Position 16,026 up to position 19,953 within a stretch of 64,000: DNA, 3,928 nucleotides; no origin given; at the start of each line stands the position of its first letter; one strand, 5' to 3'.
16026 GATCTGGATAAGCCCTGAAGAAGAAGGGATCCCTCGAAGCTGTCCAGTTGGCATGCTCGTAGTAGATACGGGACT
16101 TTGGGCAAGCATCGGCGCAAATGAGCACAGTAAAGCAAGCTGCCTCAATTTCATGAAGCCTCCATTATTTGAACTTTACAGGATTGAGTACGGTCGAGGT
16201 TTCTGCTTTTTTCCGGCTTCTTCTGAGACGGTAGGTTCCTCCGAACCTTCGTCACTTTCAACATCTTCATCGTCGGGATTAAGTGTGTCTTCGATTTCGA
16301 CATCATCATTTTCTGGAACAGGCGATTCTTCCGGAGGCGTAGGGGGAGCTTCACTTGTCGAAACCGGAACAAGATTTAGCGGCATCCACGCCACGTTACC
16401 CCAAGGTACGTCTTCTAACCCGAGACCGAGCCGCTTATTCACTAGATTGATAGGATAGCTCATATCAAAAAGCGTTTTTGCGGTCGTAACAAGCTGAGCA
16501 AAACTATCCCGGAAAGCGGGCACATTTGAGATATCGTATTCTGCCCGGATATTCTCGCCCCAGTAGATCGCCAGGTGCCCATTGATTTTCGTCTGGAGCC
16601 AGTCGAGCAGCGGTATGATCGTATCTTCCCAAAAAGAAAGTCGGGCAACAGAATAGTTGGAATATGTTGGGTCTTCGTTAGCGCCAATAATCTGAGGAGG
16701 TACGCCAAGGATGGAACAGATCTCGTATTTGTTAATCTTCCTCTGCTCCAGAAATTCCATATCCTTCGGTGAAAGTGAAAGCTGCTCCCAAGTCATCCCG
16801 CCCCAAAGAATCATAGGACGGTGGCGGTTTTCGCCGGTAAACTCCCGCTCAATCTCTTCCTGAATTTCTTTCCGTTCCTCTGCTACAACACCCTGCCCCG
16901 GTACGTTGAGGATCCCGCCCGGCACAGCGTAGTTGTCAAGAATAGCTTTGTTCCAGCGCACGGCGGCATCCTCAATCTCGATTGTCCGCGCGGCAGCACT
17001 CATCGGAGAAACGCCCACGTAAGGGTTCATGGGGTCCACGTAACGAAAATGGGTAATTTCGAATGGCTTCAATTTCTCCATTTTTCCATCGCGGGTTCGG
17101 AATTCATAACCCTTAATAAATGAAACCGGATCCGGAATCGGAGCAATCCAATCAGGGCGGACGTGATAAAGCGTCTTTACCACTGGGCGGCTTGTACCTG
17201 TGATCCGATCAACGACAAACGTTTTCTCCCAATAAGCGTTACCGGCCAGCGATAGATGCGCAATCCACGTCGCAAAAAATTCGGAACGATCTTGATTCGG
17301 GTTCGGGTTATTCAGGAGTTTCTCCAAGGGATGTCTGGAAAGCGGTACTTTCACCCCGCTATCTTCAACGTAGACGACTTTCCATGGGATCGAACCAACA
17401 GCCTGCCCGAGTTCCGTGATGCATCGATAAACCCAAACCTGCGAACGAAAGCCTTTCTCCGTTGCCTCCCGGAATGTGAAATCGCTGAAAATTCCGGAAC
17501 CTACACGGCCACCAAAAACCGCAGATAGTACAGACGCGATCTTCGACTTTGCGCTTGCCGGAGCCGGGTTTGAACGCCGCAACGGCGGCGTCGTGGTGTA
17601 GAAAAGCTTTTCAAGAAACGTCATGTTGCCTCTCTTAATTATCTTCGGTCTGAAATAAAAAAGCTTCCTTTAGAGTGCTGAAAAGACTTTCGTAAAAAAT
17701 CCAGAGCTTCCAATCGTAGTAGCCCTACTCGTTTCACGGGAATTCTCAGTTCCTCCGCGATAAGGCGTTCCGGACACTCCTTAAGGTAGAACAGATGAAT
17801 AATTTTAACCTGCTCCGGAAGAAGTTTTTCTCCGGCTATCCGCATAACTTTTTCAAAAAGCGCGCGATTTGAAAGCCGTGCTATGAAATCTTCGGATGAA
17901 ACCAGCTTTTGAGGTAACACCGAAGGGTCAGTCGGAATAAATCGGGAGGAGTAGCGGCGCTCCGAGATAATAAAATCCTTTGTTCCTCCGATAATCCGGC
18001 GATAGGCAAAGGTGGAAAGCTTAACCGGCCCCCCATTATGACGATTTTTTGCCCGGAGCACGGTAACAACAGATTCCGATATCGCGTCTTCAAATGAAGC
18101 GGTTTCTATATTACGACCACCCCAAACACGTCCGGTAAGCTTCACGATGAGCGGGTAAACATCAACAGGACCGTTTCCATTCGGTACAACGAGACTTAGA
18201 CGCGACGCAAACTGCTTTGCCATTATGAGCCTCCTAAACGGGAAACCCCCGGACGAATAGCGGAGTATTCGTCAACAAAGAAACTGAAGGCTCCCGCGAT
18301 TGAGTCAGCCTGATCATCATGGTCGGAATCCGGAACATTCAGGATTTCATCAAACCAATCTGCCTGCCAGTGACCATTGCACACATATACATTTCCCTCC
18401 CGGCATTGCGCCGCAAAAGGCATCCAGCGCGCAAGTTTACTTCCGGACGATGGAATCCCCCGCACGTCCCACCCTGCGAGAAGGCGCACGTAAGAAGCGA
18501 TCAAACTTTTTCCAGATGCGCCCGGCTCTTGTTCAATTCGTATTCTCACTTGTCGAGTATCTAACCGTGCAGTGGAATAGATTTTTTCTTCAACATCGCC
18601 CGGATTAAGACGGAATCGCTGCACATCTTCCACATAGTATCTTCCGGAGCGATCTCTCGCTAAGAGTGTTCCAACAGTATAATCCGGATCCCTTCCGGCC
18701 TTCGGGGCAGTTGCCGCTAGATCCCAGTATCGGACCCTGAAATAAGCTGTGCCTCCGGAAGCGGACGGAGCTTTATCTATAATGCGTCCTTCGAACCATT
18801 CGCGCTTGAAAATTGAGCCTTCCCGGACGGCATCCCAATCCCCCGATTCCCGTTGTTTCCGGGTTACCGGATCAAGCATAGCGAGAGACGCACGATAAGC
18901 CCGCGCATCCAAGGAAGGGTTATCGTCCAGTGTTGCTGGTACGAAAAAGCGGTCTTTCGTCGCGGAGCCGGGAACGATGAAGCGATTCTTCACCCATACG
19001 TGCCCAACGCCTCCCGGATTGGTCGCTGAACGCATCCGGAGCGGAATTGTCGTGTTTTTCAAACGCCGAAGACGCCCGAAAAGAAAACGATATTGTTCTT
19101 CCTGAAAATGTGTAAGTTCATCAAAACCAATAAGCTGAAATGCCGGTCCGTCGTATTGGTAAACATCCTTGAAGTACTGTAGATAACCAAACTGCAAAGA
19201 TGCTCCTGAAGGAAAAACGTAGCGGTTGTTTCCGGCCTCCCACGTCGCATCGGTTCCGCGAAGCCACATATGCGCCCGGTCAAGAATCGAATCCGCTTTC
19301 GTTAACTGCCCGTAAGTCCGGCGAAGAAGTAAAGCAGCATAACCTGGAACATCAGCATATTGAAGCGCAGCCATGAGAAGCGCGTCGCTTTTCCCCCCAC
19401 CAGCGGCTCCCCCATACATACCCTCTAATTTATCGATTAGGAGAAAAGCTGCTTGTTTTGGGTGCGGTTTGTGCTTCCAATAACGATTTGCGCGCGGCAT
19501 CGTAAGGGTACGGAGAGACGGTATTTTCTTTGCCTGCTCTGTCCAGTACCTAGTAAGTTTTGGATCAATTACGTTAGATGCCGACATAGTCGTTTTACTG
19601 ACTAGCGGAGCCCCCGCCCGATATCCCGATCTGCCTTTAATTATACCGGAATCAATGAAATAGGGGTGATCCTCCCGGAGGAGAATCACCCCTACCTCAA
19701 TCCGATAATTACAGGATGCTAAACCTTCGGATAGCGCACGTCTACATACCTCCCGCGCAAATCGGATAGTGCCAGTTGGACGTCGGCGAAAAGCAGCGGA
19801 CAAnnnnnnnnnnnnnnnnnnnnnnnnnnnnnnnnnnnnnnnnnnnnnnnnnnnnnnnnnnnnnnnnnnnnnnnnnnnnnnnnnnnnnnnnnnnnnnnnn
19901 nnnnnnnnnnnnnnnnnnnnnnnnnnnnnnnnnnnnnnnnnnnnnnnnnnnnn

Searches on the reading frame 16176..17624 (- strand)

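Call 59: search_protein_families(library=pfam, proteins=[window:16176-17624:-], max_evalue=0.001)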
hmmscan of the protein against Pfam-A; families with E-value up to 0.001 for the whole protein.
window:16176-17624:- (482 aa): 1 family
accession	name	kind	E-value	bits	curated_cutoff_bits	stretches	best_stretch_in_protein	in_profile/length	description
PF04860.17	Phage_portal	-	2.9e-74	250.6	39.1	1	65-386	3-306/321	Phage portal protein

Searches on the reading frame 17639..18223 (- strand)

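Call 59: search_protein_families(library=pfam, proteins=[window:17639-18223:-], max_evalue=0.001)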
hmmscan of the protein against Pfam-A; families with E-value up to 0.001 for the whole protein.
window:17639-18223:- (194 aa): 1 family
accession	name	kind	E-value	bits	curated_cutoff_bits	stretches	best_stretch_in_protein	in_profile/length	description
PF04542.20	Sigma70_r2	-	7.9e-05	22.8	24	1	24-90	7-70/71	Sigma-70 region 2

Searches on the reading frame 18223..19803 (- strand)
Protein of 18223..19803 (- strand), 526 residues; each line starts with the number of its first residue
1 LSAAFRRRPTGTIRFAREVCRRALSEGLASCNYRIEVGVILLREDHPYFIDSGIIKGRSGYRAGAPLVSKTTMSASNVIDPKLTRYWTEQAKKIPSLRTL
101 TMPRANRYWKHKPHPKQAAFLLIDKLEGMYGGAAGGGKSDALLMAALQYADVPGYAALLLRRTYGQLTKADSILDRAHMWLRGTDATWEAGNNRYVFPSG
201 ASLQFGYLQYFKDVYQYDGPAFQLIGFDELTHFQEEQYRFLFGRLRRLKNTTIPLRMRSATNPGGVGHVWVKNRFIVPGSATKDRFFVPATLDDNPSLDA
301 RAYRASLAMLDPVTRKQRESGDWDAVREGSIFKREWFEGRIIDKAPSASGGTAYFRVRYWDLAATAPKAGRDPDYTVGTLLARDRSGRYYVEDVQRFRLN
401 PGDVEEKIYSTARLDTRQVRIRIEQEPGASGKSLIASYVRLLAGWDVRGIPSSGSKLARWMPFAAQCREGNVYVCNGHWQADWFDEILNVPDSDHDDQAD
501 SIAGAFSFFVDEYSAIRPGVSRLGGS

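Call 59: search_protein_families(library=pfam, proteins=[window:18223-19803:-], max_evalue=0.001)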
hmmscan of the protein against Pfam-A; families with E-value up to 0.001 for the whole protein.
window:18223-19803:- (526 aa): 3 families
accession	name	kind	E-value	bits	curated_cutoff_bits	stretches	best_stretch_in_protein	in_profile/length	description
PF17289.8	Terminase_6C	-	7.4e-18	65.4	22.6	1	359-505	2-151/155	Terminase RNaseH-like domain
PF03237.21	Terminase_6N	-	5.5e-10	39.7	22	1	129-338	1-214/215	Terminase large subunit, T4likevirus-type, N-terminal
PF04466.19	Terminase_3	-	0.00012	22.2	23.2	1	132-305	9-182/201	Phage terminase large subunit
